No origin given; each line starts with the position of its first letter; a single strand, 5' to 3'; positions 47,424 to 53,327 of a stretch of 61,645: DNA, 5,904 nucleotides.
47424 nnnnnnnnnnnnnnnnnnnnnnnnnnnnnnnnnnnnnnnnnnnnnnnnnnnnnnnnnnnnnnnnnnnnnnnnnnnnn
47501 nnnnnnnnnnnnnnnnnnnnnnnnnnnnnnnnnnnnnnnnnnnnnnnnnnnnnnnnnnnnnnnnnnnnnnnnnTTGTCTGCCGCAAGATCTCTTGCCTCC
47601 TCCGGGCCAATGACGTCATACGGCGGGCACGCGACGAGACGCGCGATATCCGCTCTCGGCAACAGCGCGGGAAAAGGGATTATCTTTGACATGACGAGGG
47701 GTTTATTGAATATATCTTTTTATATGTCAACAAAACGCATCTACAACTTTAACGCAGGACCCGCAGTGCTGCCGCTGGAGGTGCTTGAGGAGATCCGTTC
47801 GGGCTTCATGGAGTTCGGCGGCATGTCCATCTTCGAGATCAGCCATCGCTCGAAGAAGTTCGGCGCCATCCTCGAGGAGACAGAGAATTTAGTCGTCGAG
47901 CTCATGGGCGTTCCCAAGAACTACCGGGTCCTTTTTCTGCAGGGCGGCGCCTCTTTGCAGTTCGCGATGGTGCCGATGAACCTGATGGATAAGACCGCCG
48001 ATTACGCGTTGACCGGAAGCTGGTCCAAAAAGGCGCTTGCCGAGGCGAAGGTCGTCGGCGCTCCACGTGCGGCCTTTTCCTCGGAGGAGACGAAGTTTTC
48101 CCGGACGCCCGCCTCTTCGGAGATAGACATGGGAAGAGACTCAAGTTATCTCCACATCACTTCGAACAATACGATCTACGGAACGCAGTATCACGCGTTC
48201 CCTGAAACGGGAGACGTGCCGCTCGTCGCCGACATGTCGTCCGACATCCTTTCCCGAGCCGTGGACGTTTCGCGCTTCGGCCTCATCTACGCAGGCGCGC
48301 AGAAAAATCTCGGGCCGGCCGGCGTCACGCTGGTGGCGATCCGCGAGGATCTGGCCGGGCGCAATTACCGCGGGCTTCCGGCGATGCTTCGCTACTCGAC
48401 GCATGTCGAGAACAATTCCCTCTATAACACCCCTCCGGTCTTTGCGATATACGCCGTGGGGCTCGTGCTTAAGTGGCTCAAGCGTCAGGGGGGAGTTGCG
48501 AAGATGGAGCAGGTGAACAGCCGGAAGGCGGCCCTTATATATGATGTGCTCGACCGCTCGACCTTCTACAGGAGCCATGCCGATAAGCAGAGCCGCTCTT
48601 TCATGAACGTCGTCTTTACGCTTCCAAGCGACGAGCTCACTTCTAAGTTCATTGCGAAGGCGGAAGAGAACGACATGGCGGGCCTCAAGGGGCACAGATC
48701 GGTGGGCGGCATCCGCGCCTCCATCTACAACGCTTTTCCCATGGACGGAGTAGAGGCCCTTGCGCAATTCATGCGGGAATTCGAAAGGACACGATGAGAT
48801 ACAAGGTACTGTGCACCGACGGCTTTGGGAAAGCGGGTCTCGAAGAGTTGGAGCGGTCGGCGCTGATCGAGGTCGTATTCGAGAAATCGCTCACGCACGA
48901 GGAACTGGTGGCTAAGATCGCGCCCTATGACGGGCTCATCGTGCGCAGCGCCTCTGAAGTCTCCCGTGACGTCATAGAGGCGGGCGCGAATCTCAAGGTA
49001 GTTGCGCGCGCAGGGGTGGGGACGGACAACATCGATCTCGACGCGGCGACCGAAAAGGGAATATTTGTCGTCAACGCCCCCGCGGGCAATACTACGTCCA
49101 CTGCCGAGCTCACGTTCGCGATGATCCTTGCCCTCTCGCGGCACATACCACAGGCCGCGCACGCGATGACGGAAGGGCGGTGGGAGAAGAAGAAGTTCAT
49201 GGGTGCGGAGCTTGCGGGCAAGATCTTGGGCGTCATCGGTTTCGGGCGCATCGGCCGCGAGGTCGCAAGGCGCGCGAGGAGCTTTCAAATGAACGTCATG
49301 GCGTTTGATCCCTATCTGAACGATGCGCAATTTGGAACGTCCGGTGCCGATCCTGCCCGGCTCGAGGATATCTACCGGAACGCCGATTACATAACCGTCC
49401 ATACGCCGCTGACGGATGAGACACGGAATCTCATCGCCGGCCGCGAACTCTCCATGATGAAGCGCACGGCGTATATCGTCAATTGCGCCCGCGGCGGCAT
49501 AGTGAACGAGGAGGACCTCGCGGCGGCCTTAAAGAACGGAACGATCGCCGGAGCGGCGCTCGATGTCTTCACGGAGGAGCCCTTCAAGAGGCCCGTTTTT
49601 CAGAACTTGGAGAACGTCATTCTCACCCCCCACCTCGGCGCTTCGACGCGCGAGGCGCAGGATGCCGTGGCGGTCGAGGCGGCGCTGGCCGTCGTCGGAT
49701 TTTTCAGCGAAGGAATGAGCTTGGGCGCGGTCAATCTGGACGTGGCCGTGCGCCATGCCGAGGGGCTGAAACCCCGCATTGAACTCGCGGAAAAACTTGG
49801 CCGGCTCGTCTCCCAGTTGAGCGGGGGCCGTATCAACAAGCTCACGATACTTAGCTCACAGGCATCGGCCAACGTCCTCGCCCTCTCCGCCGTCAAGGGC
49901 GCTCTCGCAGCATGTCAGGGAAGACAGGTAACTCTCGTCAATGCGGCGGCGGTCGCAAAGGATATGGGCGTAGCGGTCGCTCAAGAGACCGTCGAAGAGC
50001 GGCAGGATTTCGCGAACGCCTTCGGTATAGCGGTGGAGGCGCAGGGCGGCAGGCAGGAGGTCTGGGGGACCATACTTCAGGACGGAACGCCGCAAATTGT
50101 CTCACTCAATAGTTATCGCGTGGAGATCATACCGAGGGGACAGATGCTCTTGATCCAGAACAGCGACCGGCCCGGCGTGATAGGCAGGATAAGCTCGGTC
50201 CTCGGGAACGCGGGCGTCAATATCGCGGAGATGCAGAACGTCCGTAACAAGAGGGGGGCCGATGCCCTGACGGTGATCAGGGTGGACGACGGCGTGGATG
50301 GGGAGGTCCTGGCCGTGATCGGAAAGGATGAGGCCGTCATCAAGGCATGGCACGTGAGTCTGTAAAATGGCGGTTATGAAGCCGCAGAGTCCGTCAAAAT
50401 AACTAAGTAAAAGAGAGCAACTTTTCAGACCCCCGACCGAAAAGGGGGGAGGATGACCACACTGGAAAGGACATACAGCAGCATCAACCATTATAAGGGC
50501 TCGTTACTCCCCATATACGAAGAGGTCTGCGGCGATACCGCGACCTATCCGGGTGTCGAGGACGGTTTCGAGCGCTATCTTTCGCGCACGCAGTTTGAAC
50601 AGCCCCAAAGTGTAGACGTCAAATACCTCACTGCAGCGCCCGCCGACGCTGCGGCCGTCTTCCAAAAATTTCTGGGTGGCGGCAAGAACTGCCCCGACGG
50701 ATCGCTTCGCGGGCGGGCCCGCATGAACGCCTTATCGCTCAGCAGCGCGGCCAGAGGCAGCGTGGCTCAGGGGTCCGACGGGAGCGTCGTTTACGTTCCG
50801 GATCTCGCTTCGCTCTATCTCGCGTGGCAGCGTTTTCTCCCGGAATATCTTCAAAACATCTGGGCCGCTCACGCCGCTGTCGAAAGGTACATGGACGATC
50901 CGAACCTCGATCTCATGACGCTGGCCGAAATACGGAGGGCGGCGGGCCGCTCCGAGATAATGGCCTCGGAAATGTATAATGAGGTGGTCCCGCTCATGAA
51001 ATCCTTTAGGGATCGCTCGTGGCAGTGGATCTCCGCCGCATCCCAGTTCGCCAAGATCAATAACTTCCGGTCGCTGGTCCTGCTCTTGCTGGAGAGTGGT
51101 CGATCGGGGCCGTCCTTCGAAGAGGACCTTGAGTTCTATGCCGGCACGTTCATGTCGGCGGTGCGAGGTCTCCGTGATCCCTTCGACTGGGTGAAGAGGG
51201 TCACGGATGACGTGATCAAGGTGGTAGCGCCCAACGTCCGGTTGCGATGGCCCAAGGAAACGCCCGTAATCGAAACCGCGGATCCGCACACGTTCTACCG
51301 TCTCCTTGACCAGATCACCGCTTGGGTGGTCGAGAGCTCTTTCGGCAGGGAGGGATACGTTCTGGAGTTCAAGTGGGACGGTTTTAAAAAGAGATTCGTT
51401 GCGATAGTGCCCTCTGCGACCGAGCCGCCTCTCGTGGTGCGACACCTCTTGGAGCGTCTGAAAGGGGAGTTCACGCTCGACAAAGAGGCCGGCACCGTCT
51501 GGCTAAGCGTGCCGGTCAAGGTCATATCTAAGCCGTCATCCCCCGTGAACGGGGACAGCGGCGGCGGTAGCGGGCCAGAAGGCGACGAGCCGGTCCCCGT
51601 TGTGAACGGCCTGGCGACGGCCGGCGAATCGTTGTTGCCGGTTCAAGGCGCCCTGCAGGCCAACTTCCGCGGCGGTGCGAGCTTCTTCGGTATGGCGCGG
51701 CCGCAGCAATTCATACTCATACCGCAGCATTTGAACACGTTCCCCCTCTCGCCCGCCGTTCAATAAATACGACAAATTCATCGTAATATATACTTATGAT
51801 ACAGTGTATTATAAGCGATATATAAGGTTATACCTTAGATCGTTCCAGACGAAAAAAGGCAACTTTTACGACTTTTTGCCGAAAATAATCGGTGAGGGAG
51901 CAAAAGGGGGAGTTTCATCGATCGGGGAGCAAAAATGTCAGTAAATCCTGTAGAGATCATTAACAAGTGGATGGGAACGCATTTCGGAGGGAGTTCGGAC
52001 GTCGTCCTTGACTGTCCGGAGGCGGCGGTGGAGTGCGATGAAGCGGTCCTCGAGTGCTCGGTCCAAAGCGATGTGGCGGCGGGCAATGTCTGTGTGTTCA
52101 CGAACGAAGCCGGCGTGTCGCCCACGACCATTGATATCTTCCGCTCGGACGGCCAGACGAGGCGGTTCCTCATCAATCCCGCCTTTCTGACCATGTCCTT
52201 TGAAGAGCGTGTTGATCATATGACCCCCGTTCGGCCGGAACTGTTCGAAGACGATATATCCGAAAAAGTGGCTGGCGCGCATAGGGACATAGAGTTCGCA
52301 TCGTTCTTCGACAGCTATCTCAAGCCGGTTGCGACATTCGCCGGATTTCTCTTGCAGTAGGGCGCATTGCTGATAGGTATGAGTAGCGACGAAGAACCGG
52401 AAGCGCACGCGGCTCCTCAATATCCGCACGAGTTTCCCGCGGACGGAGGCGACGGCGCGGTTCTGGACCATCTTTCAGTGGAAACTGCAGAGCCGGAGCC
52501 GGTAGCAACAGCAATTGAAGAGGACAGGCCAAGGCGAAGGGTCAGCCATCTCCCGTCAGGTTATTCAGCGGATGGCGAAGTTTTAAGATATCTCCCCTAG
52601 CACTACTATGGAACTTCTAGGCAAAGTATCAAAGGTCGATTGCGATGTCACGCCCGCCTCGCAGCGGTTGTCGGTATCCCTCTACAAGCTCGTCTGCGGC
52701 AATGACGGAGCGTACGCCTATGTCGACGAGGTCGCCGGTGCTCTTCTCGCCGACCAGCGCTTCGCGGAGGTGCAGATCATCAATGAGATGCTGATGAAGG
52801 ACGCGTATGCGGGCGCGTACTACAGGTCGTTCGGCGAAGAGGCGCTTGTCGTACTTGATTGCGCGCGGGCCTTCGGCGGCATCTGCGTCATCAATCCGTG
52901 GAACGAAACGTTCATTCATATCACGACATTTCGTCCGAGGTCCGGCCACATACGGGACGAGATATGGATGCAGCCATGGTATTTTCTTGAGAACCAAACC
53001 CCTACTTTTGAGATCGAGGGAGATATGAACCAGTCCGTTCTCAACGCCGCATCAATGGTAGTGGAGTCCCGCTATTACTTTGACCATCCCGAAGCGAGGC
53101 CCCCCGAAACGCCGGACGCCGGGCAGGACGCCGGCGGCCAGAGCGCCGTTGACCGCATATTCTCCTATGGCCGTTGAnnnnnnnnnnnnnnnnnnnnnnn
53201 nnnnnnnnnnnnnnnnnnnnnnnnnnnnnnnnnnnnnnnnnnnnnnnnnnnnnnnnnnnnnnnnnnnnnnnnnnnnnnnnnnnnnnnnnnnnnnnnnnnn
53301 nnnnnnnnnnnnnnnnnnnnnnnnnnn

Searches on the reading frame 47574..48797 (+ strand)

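Call 13: search_protein_families(library=pfam, proteins=[window:47574-48797:+], max_evalue=0.001)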
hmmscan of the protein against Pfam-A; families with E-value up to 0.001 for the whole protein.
window:47574-48797:+ (407 aa): 1 family
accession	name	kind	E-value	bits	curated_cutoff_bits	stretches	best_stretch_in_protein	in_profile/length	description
PF00266.25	Aminotran_5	-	2.7e-41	142.2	21.5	1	56-396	1-371/371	Aminotransferase class-V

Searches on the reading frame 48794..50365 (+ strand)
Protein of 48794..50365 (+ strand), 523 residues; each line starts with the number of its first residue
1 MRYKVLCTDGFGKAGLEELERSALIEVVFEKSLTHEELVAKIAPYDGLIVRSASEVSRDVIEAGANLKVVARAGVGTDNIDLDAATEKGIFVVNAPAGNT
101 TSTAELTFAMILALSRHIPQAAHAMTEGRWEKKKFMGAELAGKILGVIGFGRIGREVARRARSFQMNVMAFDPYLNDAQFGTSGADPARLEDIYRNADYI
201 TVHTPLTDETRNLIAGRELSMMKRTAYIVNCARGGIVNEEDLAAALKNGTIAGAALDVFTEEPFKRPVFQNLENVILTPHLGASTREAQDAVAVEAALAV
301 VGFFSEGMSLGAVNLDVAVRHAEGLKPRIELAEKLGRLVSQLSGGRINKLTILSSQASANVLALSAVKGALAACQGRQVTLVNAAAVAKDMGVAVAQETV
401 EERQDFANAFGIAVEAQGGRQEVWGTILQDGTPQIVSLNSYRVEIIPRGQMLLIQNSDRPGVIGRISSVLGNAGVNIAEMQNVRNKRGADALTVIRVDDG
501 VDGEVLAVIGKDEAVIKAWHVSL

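Call 13: search_protein_families(library=pfam, proteins=[window:48794-50365:+], max_evalue=0.001)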
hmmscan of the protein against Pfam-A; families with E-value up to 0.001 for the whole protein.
window:48794-50365:+ (523 aa): 5 families
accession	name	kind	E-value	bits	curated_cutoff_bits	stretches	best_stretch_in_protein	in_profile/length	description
PF02826.25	2-Hacid_dh_C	-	1.7e-61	207.1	25.1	1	108-282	1-178/178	D-isomer specific 2-hydroxyacid dehydrogenase, NAD binding domain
PF00389.36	2-Hacid_dh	-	5.5e-34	117.2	24.6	1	6-314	2-134/134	D-isomer specific 2-hydroxyacid dehydrogenase, catalytic domain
PF19304.4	PGDH_inter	-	1.4e-18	67.6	27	1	325-438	2-118/119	D-3-phosphoglycerate dehydrogenase intervening domain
PF01842.31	ACT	-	8.7e-07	29.1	27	1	451-511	2-63/66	ACT domain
PF00670.27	AdoHcyase_NAD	-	0.00023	21.8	27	1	140-243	21-119/162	S-adenosyl-L-homocysteine hydrolase, NAD binding domain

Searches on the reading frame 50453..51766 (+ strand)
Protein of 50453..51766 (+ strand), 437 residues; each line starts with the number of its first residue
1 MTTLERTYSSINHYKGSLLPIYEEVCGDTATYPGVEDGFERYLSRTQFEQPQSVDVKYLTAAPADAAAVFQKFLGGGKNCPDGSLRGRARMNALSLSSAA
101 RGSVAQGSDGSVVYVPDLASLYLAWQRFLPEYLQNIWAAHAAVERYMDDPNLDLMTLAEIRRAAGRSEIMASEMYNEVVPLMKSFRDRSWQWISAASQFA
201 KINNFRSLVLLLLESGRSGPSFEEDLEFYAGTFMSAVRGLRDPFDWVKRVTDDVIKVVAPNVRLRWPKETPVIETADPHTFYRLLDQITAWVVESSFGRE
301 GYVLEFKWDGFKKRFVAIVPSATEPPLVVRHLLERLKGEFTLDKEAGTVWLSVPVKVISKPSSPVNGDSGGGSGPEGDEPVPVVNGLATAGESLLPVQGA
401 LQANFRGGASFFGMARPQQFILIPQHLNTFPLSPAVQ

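Call 7: search_protein_families(library=pfam, proteins=[window:50453-51766:+], max_evalue=0.01)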
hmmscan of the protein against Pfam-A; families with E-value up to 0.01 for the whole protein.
window:50453-51766:+ (437 aa): 0 families

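Call 11: search_protein_families(library=ncbifam, proteins=[window:50453-51766:+], max_evalue=0.01)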
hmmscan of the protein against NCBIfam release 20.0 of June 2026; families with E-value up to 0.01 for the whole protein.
window:50453-51766:+ (437 aa): 0 families

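Call 12: search_protein_families(library=padloc, proteins=[window:50453-51766:+], max_evalue=0.01)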
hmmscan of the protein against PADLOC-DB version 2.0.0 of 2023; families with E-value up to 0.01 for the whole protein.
window:50453-51766:+ (437 aa): 0 families

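Call 19: find_encoding_contigs(protein=window:50453-51766:+, flank=10000, max_places=6)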
Protein window:50453-51766:+ (437 aa): no gene with exactly this product is on record in the collection.

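Call 77: search_protein_families(library=phrogs, proteins=[window:50453-51766:+], max_evalue=0.01)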
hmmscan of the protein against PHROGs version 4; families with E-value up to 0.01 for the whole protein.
window:50453-51766:+ (437 aa): 0 families

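Call 80: search_solved_structures(query=window:50453-51766:+, max_evalue=1)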
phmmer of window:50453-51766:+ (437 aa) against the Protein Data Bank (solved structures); distinct sequences matched with E-value up to 1: 1.
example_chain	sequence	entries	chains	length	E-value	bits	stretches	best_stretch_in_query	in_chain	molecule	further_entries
3gaz_A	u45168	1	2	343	0.94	11.5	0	324-415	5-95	Alcohol dehydrogenase superfamily protein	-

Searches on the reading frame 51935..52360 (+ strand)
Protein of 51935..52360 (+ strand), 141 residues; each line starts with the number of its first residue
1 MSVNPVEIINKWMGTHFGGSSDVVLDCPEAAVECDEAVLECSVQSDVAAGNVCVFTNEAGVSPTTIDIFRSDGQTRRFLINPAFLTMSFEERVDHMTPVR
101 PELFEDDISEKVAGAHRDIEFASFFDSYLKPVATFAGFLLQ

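Call 8: search_protein_families(library=pfam, proteins=[window:51935-52360:+], max_evalue=0.01)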
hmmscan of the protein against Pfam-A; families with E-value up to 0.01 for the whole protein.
window:51935-52360:+ (141 aa): 0 families

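Call 11: search_protein_families(library=ncbifam, proteins=[window:51935-52360:+], max_evalue=0.01)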
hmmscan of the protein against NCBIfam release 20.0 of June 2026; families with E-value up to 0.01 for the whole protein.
window:51935-52360:+ (141 aa): 0 families

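Call 12: search_protein_families(library=padloc, proteins=[window:51935-52360:+], max_evalue=0.01)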
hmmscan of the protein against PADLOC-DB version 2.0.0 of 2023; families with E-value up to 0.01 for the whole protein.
window:51935-52360:+ (141 aa): 0 families

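Call 77: search_protein_families(library=phrogs, proteins=[window:51935-52360:+], max_evalue=0.01)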
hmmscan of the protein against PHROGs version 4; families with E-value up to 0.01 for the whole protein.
window:51935-52360:+ (141 aa): 1 family
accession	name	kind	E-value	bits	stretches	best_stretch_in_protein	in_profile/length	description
phrog_19417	-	unknown function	0.007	17.7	1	28-75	71-114/141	-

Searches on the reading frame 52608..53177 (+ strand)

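Call 8: search_protein_families(library=pfam, proteins=[window:52608-53177:+], max_evalue=0.01)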
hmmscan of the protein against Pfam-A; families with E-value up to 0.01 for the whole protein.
window:52608-53177:+ (189 aa): 0 families

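Call 11: search_protein_families(library=ncbifam, proteins=[window:52608-53177:+], max_evalue=0.01)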
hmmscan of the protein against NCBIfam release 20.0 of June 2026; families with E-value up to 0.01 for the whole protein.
window:52608-53177:+ (189 aa): 0 families

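Call 12: search_protein_families(library=padloc, proteins=[window:52608-53177:+], max_evalue=0.01)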
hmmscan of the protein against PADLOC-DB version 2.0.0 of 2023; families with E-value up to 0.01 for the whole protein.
window:52608-53177:+ (189 aa): 0 families

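Call 77: search_protein_families(library=phrogs, proteins=[window:52608-53177:+], max_evalue=0.01)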
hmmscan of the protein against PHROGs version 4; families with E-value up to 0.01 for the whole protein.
window:52608-53177:+ (189 aa): 1 family
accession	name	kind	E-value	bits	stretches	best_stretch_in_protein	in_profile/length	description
phrog_26022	-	unknown function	0.0049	17.9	1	28-78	16-66/68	-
